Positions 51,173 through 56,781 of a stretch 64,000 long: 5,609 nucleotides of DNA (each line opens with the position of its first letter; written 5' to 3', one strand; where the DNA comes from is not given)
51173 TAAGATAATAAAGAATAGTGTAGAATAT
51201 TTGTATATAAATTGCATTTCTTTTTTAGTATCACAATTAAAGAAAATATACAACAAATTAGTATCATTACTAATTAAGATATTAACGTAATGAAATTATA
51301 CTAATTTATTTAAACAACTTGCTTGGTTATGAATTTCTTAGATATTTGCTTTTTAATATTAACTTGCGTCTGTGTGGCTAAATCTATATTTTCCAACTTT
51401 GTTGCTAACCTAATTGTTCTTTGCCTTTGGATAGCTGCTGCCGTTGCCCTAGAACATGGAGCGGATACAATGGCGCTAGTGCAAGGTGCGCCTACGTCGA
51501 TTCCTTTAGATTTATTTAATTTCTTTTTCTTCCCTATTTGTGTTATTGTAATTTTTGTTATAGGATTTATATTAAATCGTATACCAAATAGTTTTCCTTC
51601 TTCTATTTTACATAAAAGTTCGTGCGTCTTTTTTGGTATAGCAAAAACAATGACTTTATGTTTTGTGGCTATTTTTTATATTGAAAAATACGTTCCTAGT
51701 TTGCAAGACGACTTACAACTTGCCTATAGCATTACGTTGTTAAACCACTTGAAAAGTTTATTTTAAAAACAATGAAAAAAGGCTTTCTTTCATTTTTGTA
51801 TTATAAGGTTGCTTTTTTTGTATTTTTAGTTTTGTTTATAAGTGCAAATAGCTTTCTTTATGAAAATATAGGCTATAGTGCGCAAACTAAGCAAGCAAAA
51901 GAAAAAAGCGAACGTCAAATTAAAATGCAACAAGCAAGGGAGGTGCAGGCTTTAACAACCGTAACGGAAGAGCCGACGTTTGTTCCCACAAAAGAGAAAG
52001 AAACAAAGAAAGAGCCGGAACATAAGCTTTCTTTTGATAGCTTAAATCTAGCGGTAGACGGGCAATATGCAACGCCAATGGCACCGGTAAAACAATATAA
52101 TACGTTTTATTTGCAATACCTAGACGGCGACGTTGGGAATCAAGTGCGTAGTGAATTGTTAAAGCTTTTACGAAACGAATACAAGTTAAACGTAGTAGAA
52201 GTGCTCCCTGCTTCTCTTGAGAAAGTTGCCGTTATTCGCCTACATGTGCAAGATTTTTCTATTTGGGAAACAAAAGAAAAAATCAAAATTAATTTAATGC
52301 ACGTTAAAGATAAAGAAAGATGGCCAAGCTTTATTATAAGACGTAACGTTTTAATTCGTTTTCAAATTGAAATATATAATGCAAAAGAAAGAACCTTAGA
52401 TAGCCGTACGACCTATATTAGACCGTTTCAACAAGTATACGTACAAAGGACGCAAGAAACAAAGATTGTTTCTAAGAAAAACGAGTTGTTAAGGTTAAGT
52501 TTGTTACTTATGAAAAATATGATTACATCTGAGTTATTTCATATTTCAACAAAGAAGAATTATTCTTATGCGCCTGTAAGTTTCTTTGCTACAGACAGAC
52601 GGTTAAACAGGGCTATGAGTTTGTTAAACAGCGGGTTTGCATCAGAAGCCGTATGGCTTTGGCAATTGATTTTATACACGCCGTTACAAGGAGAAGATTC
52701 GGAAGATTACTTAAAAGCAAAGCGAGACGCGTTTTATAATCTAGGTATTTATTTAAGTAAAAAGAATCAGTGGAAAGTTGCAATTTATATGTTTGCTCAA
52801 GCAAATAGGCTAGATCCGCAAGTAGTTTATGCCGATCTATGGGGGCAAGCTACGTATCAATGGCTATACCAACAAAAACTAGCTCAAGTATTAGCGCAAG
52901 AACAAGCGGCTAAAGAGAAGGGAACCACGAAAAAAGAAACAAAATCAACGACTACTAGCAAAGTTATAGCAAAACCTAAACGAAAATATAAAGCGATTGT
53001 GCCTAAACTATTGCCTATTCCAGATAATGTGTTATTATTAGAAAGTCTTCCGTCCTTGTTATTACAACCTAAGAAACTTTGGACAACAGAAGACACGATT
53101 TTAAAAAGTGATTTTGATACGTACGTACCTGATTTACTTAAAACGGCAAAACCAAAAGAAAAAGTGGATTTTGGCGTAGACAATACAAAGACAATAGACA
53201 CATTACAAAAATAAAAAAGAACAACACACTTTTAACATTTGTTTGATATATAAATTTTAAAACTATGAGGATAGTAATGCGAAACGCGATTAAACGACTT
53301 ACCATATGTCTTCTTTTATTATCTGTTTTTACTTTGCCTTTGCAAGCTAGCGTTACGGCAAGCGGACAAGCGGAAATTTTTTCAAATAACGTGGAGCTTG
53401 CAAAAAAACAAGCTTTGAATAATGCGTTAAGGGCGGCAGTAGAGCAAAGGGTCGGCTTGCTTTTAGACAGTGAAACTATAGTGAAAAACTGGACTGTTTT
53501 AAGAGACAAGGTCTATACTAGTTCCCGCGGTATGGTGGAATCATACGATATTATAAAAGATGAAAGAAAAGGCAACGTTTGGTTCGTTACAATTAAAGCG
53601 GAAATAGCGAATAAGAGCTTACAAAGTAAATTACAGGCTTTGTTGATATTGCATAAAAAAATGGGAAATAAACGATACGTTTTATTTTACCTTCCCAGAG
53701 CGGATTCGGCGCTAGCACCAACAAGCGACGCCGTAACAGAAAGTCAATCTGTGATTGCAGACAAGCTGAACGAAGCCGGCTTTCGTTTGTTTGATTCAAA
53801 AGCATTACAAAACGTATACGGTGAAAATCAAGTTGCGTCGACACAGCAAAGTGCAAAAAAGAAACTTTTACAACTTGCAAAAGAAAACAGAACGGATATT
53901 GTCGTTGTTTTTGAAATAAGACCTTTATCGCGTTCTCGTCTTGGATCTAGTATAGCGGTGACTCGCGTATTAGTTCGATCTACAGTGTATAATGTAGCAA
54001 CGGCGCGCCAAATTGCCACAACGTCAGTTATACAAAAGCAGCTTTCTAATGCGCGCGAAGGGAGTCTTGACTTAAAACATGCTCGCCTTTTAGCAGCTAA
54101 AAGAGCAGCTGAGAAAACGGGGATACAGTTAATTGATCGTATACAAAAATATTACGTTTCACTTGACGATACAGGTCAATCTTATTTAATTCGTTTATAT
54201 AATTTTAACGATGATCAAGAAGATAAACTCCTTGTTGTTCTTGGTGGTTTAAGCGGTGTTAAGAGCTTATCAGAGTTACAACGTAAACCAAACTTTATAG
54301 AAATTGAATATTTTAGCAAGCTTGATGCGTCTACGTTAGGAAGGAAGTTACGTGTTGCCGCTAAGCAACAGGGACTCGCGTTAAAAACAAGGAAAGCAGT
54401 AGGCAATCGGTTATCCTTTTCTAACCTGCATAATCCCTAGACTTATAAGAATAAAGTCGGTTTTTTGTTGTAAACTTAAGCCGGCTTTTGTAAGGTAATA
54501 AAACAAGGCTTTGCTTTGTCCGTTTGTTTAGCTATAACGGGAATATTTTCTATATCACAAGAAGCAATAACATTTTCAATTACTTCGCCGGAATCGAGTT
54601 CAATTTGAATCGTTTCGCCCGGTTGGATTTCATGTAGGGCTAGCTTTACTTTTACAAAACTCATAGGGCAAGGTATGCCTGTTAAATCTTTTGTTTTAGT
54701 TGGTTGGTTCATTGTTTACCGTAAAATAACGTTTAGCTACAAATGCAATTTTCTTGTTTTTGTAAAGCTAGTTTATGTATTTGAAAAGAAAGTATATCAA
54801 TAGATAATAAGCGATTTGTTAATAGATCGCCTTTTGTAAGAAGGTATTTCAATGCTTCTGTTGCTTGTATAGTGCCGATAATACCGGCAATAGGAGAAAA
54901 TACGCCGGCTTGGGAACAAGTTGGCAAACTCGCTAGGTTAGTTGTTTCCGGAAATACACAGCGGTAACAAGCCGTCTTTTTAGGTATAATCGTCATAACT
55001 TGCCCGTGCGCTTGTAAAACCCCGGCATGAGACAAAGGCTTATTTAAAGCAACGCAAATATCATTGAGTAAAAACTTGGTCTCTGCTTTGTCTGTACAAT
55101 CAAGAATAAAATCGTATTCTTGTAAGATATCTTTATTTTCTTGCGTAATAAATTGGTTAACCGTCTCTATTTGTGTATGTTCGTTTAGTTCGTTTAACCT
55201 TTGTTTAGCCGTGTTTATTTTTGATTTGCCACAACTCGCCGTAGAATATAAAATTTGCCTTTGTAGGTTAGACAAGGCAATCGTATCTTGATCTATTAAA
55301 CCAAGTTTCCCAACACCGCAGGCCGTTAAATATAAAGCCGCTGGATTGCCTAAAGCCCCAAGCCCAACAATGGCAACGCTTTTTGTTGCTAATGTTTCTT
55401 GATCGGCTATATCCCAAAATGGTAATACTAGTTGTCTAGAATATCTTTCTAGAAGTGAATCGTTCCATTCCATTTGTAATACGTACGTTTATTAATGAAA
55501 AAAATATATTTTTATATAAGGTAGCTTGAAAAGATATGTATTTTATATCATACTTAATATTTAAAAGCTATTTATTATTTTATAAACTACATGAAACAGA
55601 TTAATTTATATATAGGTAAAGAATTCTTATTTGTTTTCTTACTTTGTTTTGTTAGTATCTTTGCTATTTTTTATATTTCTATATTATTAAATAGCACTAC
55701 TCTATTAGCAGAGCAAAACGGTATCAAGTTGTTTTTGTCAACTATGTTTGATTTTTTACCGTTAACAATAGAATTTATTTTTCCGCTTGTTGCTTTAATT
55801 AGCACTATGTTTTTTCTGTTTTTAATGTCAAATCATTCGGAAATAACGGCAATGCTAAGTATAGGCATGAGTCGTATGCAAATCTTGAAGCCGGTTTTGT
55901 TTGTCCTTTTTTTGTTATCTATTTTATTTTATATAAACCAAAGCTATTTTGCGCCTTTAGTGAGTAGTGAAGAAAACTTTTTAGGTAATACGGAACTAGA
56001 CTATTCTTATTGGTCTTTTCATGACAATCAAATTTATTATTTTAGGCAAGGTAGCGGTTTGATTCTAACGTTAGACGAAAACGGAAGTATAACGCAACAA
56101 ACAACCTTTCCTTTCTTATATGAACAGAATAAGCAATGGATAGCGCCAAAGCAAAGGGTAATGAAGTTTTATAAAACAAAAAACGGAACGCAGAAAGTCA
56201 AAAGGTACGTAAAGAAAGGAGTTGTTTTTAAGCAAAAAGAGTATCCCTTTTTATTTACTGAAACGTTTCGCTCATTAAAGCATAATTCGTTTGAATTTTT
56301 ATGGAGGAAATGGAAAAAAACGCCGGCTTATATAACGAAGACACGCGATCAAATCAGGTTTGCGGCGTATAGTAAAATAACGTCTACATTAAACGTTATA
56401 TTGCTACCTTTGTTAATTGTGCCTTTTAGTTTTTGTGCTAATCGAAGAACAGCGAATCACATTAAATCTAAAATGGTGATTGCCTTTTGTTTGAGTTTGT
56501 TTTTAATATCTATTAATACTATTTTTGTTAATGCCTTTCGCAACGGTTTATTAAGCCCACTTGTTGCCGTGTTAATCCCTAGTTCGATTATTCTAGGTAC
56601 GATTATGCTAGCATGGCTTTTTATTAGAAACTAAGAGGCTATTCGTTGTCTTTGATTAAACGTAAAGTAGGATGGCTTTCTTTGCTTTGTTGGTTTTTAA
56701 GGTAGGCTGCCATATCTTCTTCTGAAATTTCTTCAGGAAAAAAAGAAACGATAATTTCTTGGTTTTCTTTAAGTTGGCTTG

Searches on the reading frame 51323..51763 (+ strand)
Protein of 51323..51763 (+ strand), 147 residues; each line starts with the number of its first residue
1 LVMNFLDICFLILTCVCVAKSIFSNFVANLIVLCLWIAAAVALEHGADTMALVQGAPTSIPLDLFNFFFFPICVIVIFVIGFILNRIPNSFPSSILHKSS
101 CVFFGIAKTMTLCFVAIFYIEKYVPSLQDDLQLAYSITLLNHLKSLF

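Call 44: search_protein_families(library=pfam, proteins=[window:51323-51763:+], max_evalue=0.00001)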
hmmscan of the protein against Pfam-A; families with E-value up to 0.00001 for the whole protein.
window:51323-51763:+ (147 aa): 1 family
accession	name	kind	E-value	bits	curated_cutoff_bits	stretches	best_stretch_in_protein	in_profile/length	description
PF02674.22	Colicin_V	-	7.1e-08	33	29.3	1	6-136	1-133/144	Colicin V production protein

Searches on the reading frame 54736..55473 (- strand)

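Call 44: search_protein_families(library=pfam, proteins=[window:54736-55473:-], max_evalue=0.00001)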
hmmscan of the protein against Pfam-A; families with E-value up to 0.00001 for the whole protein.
window:54736-55473:- (246 aa): 1 family
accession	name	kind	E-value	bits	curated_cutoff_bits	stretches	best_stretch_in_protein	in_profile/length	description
PF00899.27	ThiF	-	2.3e-77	259.8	28.1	1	11-243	1-236/238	ThiF family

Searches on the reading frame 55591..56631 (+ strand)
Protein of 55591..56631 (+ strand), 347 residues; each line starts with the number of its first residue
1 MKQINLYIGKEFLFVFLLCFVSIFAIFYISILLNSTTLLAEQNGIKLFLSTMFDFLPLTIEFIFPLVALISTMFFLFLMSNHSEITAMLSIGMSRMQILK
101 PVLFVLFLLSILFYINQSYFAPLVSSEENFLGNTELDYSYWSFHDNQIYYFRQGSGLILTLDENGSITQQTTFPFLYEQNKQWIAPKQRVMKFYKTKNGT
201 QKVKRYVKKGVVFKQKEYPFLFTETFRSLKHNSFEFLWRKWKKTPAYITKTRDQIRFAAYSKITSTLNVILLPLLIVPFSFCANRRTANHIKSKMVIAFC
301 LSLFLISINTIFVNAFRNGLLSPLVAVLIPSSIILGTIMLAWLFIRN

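Call 44: search_protein_families(library=pfam, proteins=[window:55591-56631:+], max_evalue=0.00001)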
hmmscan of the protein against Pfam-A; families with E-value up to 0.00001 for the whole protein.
window:55591-56631:+ (347 aa): 1 family
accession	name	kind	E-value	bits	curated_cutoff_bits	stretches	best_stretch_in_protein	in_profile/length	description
PF03739.19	LptF_LptG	-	3.2e-29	102.5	27.9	1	7-345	2-352/353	Lipopolysaccharide export system permease LptF/LptG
